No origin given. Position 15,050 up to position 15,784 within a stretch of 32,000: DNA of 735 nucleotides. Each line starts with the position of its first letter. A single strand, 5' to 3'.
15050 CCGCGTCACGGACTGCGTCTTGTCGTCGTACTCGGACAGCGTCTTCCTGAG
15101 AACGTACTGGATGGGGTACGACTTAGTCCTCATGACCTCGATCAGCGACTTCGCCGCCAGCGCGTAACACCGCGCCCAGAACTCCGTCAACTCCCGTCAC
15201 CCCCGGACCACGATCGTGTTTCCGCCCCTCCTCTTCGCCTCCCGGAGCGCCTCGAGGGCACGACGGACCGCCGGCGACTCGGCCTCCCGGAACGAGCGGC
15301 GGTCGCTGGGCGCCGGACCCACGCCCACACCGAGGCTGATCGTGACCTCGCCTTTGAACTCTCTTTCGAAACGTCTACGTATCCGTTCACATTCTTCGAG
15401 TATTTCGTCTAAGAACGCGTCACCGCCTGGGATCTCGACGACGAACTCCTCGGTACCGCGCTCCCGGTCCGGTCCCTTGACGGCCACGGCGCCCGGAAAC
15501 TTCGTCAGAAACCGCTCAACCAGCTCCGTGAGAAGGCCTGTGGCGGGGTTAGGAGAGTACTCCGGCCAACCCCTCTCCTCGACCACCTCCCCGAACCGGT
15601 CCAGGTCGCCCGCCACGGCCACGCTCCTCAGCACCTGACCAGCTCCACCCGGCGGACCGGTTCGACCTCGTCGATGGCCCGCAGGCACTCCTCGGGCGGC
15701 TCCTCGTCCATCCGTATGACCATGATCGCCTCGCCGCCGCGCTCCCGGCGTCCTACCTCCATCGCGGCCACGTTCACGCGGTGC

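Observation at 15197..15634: Minimal GGDEF-like palm domain (GTEEF) translationally wedged between serA and an RNA m5C methyltransferase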

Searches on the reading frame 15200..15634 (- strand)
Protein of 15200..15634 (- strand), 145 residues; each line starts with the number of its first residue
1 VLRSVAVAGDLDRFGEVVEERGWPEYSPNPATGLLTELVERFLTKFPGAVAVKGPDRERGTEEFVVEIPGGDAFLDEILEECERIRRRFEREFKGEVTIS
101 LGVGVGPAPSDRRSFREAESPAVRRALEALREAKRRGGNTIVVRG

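Call 4: search_protein_families(library=pfam, proteins=[window:15200-15634:-], max_evalue=1)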
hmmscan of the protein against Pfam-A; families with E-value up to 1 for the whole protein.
window:15200-15634:- (145 aa): 5 families
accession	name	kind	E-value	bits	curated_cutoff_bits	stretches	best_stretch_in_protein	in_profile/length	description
PF00990.26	GGDEF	-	0.017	15.3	23.8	1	60-139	80-160/161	Diguanylate cyclase, GGDEF domain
PF24898.2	GGDEF_GdpP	-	0.021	15.6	30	1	91-143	73-118/126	Cyclic-di-AMP phosphodiesterase GdpP-like, GGDEF domain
PF22335.1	Cas10-Cmr2_palm2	-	0.066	13.8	27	1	70-108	58-104/133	Cas10/Cmr2, second palm domain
PF05165.17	GCH_III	-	0.28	10.9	21.3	1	58-137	165-238/246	GTP cyclohydrolase III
PF04230.19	PS_pyruv_trans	-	0.29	11.4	25.3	1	66-116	63-114/280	Polysaccharide pyruvyl transferase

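Call 5: find_homologous_proteins(query=window:15200-15634:-, max_evalue=0.001)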
Query window:15200-15634:- (145 aa): 32 proteins with E <= 0.001 among 253 candidates.
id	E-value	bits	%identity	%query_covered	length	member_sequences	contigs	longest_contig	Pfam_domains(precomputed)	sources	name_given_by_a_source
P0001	8.4e-77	274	90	100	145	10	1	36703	-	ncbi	ncbi:hypothetical protein [Methanopyrus sp.]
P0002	3.0e-68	246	81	100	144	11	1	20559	-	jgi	-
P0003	1.0e-46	176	61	98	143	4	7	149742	-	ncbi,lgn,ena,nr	ncbi:MAG: hypothetical protein GXO28_06180 [Methanopyri archaeon]|nr:hypothetical protein [Methanopy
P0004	1.9e-45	172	58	98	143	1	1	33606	-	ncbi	-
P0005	8.1e-31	125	55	99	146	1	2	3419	-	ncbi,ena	-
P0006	1.1e-30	125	52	98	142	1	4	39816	-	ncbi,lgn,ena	-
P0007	1.9e-29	120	53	92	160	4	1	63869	-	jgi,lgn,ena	-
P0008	3.7e-28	116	49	99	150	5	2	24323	-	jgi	-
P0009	4.3e-28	116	51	92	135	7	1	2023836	-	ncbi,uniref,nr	ncbi:hypothetical protein Pyrde_1599 [Pyrodictium delaneyi]|uniref:Uncharacterized protein n=1 Tax=P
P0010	5.8e-28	116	50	99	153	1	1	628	-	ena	-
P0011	9.4e-28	115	51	99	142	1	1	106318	-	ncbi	-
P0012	1.4e-27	114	50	92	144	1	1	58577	-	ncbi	-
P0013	1.9e-27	114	49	99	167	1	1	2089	-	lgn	-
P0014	4.5e-27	113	48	99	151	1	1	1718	-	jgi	-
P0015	4.5e-27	113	48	99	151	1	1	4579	-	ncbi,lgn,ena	-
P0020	3.8e-26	110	51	94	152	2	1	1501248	-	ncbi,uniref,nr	ncbi:hypothetical protein CF15_04080 [Pyrodictium occultum]|uniref:GGDEF domain-containing protein n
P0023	2.5e-25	107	47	99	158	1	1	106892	-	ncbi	-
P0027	2.0e-24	104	48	92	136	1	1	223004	-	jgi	-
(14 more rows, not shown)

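Call 6: search_protein_families(library=ncbifam, proteins=[window:15200-15634:-], max_evalue=10)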
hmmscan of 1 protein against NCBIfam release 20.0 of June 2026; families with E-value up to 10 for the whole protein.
window:15200-15634:- (145 aa): 4 families
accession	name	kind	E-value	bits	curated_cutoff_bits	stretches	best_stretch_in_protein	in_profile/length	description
TIGR00254.1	GGDEF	domain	0.002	17.8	37.4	1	60-143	84-166/168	diguanylate cyclase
NF038266.1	diguan_SiaD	equivalog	0.0033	16.8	290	1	60-140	173-251/252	biofilm regulation diguanylate cyclase SiaD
NF007135.0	PRK09581.1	equivalog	0.0086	14.9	474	1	60-143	371-454/457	PleD family two-component system response regulator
NF041606.1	dguan_cyc_DgcA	equivalog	0.083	11.8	370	1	60-143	257-338/340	diguanylate cyclase DgcA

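Call 7: search_solved_structures(query=window:15200-15634:-, max_evalue=10, show_alignments=3)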
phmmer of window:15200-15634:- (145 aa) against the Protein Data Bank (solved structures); distinct sequences matched with E-value up to 10: 20.
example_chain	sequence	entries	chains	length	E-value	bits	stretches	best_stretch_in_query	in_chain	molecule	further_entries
4wxw_A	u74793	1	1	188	0.013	18.8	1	59-139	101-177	Uncharacterized protein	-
4wxo_A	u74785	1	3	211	0.016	18.4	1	59-139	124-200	Uncharacterized protein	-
8wfx_A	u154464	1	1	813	0.09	16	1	42-107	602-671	CRISPR system single-strand-specific deoxyribonuclease Cas10/Csm1 (subtype III-A)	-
6o75_A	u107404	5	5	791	0.16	15.2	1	63-106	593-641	CRISPR system single-strand-specific deoxyribonuclease Cas10/Csm1 (subtype III-A)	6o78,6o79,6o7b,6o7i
3ign_A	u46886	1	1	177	0.23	14.7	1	59-143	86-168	Diguanylate cyclase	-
3c4b_A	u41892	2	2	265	0.26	14.6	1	87-131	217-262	Endoribonuclease Dicer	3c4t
6kc0_A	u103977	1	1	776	0.34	14.2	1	48-107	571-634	CRISPR system single-strand-specific deoxyribonuclease Cas10/Csm1 (subtype III-A),CRISPR s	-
6kbd_A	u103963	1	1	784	0.35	14.1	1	48-107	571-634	CRISPR system single-strand-specific deoxyribonuclease Cas10/Csm1 (subtype III-A),CRISPR s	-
1s94_A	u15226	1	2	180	0.75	13.1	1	56-91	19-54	s-syntaxin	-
6iqw_A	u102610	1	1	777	0.82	12.9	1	63-106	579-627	Csm1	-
4uw2_A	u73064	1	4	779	0.82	12.9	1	63-106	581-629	CSM1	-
6mur_A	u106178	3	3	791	0.85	12.9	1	63-106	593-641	Uncharacterized protein | Uncharacterized protein Csm1 | Csm1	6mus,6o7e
6mua_A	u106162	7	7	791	0.85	12.9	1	63-106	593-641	Uncharacterized protein Csm1 | Csm1 | CRISPR system single-strand-specific deoxyribonuclease Cas10/Csm1 (subtype III-A)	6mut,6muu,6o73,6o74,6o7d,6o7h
8bcv_G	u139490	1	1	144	0.92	12.8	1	102-128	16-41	Photosystem I reaction center subunit V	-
7yyn_A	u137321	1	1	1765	1.3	12.3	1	88-132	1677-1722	Isoform 2 of Endoribonuclease Dicer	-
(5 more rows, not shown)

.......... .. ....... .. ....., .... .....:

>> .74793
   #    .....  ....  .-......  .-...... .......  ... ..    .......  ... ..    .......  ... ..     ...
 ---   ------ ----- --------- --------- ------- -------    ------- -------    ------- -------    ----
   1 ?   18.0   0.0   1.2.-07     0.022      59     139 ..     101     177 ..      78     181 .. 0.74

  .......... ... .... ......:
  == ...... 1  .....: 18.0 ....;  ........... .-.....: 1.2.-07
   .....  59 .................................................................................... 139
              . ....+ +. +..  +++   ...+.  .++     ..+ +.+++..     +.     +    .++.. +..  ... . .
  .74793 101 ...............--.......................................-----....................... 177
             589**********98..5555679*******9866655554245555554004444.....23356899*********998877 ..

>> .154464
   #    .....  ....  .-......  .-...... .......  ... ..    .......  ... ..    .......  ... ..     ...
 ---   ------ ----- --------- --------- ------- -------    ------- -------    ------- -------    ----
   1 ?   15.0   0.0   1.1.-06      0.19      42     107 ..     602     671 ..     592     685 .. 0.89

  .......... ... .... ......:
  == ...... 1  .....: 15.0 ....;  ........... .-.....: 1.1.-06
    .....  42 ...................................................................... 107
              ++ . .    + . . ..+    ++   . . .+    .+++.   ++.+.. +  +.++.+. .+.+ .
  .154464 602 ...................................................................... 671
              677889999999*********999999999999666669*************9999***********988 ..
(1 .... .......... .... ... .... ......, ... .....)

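Call 12: find_encoding_contigs(protein=P0009, flank=6000, max_places=2)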
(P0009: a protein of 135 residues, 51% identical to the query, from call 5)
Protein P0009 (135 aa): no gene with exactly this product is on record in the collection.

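Call 13: find_encoding_contigs(protein=P0003, flank=6000, max_places=2)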
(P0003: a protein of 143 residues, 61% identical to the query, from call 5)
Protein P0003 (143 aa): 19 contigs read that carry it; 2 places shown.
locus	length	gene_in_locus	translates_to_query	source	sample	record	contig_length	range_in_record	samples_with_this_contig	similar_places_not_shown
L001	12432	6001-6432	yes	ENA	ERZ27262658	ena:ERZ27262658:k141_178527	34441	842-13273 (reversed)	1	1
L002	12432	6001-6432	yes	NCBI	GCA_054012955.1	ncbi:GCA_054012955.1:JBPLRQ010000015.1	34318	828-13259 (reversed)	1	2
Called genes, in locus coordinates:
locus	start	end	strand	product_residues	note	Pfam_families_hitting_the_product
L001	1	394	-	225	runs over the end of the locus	PF01494:FAD_binding_3 (weak), PF02254:TrkA_N, PF03435:Sacchrp_dh_NADP (weak), PF03807:F420_oxidored (weak), PF05368:NmrA (weak), PF13241:NAD_binding_7 (weak), PF13460:NAD_binding_10 (weak), PF02080:TrkA_C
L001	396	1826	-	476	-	PF02386:TrkH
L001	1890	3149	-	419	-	PF07549:Sec_GG (weak), PF22599:SecDF_P1_head, PF02355:SecD_SecF_C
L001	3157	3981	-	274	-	PF07549:Sec_GG (weak), PF02355:SecD_SecF_C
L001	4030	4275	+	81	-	PF01998:DUF131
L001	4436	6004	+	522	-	PF00389:2-Hacid_dh, PF03446:NAD_binding_2 (faint), PF22629:ACT_AHAS_ss (faint), PF02826:2-Hacid_dh_C, PF19304:PGDH_inter, PF01842:ACT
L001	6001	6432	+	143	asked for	-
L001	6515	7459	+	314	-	PF01699:Na_Ca_ex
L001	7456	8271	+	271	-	PF01040:UbiA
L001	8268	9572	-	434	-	PF00384:Molybdopterin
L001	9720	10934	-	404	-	PF01959:DHQS, PF26558:DHQS_2nd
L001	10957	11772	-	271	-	PF01791:DeoC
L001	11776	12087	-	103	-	-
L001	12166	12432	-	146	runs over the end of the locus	-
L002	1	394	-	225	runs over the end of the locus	PF01494:FAD_binding_3 (weak), PF02254:TrkA_N, PF03435:Sacchrp_dh_NADP (weak), PF03807:F420_oxidored (weak), PF05368:NmrA (weak), PF13241:NAD_binding_7 (weak), PF13460:NAD_binding_10 (weak), PF02080:TrkA_C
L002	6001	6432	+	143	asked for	-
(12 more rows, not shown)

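Call 14: find_encoding_contigs(protein=P0011, flank=6000, max_places=2)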
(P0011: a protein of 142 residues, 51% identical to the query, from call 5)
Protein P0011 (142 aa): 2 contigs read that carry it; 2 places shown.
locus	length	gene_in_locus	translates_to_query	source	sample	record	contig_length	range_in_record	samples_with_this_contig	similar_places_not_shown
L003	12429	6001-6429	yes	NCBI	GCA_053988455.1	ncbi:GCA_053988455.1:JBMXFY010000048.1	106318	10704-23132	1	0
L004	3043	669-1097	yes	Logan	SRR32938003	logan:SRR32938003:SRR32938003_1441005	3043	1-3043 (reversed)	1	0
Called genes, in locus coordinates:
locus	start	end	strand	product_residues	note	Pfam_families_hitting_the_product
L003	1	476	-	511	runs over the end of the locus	PF14010:PEPcase_2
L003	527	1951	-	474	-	-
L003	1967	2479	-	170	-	-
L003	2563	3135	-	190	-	PF00149:Metallophos (weak), PF12850:Metallophos_2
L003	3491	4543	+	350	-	PF00850:Hist_deacetyl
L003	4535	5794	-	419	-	PF02812:ELFV_dehydrog_N, PF00208:ELFV_dehydrog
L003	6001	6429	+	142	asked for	-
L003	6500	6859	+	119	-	PF02915:Rubrerythrin (faint)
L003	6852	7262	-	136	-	PF01242:PTPS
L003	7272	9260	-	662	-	PF02730:AFOR_N, PF01314:AFOR_C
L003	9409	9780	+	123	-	PF00571:CBS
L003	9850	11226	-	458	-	PF01523:PmbA_TldD_1st, PF19290:PmbA_TldD_2nd, PF19289:PmbA_TldD_3rd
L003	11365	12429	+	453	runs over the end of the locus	PF01523:PmbA_TldD_1st, PF19290:PmbA_TldD_2nd (weak), PF19289:PmbA_TldD_3rd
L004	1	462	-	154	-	?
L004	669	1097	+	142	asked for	-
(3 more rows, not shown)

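Call 15: find_encoding_contigs(protein=P0020, flank=6000, max_places=1)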
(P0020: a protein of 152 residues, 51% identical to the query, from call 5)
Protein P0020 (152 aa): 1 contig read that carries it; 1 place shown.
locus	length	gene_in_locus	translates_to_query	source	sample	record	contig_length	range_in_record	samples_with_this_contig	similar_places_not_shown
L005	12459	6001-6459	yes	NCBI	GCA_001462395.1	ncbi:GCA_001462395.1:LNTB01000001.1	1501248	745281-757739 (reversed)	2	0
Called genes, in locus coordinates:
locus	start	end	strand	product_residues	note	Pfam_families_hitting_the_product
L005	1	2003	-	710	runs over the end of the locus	PF00488:MutS_V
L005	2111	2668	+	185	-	-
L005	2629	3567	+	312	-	-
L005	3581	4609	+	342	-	PF00389:2-Hacid_dh, PF02826:2-Hacid_dh_C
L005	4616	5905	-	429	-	PF02812:ELFV_dehydrog_N, PF00208:ELFV_dehydrog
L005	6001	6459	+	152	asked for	-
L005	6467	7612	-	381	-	-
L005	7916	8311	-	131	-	-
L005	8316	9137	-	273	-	PF13353:Fer4_12 (weak), PF04055:Radical_SAM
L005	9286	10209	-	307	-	PF01937:ARMT1-like_dom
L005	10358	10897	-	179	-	PF00719:Pyrophosphatase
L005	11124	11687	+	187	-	PF01227:GTP_cyclohydroI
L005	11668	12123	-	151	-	PF00588:SpoU_methylase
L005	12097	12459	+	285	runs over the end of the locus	-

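Call 16: find_encoding_contigs(protein=P0027, flank=6000, max_places=1)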
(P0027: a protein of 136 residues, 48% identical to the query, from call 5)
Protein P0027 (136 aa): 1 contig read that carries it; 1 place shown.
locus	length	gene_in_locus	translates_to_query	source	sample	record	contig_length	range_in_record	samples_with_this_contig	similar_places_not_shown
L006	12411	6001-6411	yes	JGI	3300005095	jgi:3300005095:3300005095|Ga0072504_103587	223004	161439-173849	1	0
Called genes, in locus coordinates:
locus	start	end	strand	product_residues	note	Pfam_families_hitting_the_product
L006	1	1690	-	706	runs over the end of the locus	PF00488:MutS_V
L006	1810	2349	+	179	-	-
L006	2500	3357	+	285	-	-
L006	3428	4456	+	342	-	PF00389:2-Hacid_dh, PF02826:2-Hacid_dh_C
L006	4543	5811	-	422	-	PF02812:ELFV_dehydrog_N, PF00208:ELFV_dehydrog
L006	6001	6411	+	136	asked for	-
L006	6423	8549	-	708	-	PF01926:MMR_HSR1, PF02421:FeoB_N, PF07670:Gate, PF07664:FeoB_C, PF07670:Gate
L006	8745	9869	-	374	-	-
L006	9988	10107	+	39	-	-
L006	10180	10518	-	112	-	-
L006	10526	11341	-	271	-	PF04055:Radical_SAM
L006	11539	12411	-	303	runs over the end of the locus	PF01937:ARMT1-like_dom (weak)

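Call 17: find_encoding_contigs(protein=P0023, flank=6000, max_places=1)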
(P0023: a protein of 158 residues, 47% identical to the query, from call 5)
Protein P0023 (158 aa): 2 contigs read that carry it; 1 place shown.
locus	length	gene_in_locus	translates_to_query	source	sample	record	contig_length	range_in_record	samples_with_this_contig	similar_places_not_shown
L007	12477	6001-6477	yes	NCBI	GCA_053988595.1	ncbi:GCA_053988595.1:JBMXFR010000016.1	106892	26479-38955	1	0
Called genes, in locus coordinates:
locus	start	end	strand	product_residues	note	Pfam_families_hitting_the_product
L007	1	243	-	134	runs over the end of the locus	PF01850:PIN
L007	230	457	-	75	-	-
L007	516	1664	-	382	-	-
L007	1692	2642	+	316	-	PF00701:DHDPS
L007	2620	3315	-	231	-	PF02633:Creatininase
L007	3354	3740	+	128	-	PF01957:NfeD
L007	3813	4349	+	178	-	PF02353:CMAS (weak), PF08123:DOT1 (faint), PF13847:Methyltransf_31, PF08241:Methyltransf_11, PF13649:Methyltransf_25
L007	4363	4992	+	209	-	PF01902:Diphthami_syn_2_N, PF28410:Diphthami_syn_2_C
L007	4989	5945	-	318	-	PF08240:ADH_N, PF16912:Glu_dehyd_C, PF00107:ADH_zinc_N, PF13602:ADH_zinc_N_2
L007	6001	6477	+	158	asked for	-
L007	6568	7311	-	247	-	PF02463:SMC_N (faint), PF00005:ABC_tran, PF13401:AAA_22 (weak), PF13304:AAA_21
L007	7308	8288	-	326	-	PF01032:FecCD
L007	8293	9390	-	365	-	PF01497:Peripla_BP_2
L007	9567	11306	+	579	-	PF01547:SBP_bac_1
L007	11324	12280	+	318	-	PF00528:BPD_transp_1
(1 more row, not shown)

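Call 19: search_protein_representatives(alignment_id=A1)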
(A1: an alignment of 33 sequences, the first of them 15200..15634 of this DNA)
Query: 33 sequences, 147 profile positions. Proteins with E-value up to 0.001 (for the whole library): 42; up to 1e-10: 37; up to 1e-30: 15. The best 42 are listed.
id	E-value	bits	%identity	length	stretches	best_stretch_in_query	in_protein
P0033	2.7e-58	212.3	-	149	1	3-147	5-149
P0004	1.1e-47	177.9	-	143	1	8-146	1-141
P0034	1.1e-46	174.6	-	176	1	8-146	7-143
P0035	8.5e-46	171.7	-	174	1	5-146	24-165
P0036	5.9e-42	159.2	-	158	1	5-121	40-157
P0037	4.2e-41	156.5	-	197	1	7-146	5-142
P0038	6.7e-41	155.8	-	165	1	9-146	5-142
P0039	1.1e-40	155.2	-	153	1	3-146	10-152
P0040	1.3e-36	141.9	-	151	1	7-145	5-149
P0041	2.4e-35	137.8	-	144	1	7-139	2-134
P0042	1.3e-32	128.9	-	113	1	6-109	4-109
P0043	2.1e-32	128.3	-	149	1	8-146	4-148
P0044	1.5e-31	125.5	-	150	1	11-146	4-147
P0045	1.8e-31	125.2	-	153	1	7-145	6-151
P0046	5.2e-31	123.7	-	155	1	4-146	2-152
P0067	3.6e-11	59.4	-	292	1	13-145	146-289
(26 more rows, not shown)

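Call 21: predict_structure(alignment_id=A1)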
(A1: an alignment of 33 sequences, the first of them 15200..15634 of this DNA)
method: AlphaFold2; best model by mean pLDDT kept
length: 145 residues; sequences in the alignment: 33
mean_pLDDT: 92.0   pTM: 0.87
mean pLDDT of the five models: 92.0, 91.7, 91.1, 90.7, 90.6
residues with pLDDT >= 90: 115; 70-90: 22; 50-70: 8; < 50: 0
segments of 3 or more residues with pLDDT < 50: none
pLDDT, mean of each block of 10 residues (from residue 1): 93 88 91 98 94 94 95 96 97 94 91 63 96 96 96
secondary structure, 60 per line:
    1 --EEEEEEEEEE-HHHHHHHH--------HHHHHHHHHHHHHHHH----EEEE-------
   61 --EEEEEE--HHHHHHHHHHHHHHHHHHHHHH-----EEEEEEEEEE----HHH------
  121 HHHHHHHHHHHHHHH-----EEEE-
elements in order: E3-12 H14-21 H30-45 E50-53 E63-68 H71-92 E98-107 H121-135 E141-144

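Call 25: fold_search(model_id=the predicted structure, library=pdb)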
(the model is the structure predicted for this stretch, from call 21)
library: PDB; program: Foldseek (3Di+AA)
matches with E <= 10: 882; with E <= 0.001: 69
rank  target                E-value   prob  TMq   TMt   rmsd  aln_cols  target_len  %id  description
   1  4zvf                  1.1e-06  1.00  0.64  0.57   4.3       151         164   22  Crystal structure of GGDEF domain of the E. coli DosC - form II (GTP-alpha-S-bound) (released 2015-11-11)
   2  2wb4_B                1.1e-06  1.00  0.59  0.22   4.5       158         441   24  activated diguanylate cyclase PleD in complex with c-di-GMP (released 2010-04-21)
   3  4zvg_B                1.2e-06  1.00  0.62  0.56   4.5       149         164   22  Crystal structure of GGDEF domain of the E. coli DosC - form III (released 2015-11-11)
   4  4zvg_A                1.5e-06  1.00  0.57  0.51   5.2       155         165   22  Crystal structure of GGDEF domain of the E. coli DosC - form III (released 2015-11-11)
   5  4zmm_A                3.1e-06  1.00  0.59  0.53   4.9       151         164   23  GGDEF domain of Dcsbis complexed with c-di-GMP (released 2016-05-04)
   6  4zmm_B                3.8e-06  1.00  0.59  0.54   4.9       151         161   23  GGDEF domain of Dcsbis complexed with c-di-GMP (released 2016-05-04)
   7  9g85_C                4.0e-06  1.00  0.61  0.23   5.0       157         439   24  Structure of Response regulator PleD in complex with c-diGMP and ppGpp (released 2025-08-06)
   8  6tts_B                5.3e-06  1.00  0.62  0.52   4.9       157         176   19  Crystal structure of the GGDEF domain of DgcB from Caulobacter crescentus in complex with c-di-GMP (released 2021-01-13)
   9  3qyy_A                5.6e-06  1.00  0.61  0.58   4.1       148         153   20  A Novel Interaction Mode between a Microbial GGDEF Domain and the Bis-(3, 5 )-cyclic di-GMP (released 2011-11-30)
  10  3qyy_B                6.4e-06  1.00  0.61  0.58   3.9       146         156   18  A Novel Interaction Mode between a Microbial GGDEF Domain and the Bis-(3, 5 )-cyclic di-GMP (released 2011-11-30)
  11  5euh_A                6.9e-06  1.00  0.62  0.56   4.7       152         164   22  Crystal structure of the c-di-GMP-bound GGDEF domain of P. fluorescens GcbC (released 2015-12-30)
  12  9t28                  8.4e-06  1.00  0.64  0.56   3.9       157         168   21  WspR response regulator with crystallization epitope mutations G306D:G308D (released 2025-12-10)
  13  3i5c_A                9.0e-06  1.00  0.60  0.46   4.6       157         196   20  Crystal structure of a fusion protein containing the leucine zipper of GCN4 and the GGDEF domain of WspR from Pseudomo (released 2009-08-18)
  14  4wxo_A                1.4e-05  1.00  0.59  0.49   4.4       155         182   24  SadC (300-487) from Pseudomonas aeruginosa PAO1 (released 2015-11-18)
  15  3i5b_A                1.4e-05  1.00  0.62  0.54   4.4       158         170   21  Crystal structure of the isolated GGDEF domain of WpsR from Pseudomonas aeruginosa (released 2009-08-18)
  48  9pd0_C                2.2e-04  1.00  0.53  0.63   5.3       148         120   16  Panoptes OptS minimal CRISPR polymerase (mCpol) with non-hydrolyzable ligand ApCpp from Klebsiella pneumoniae strain K (released 2025-09-24)
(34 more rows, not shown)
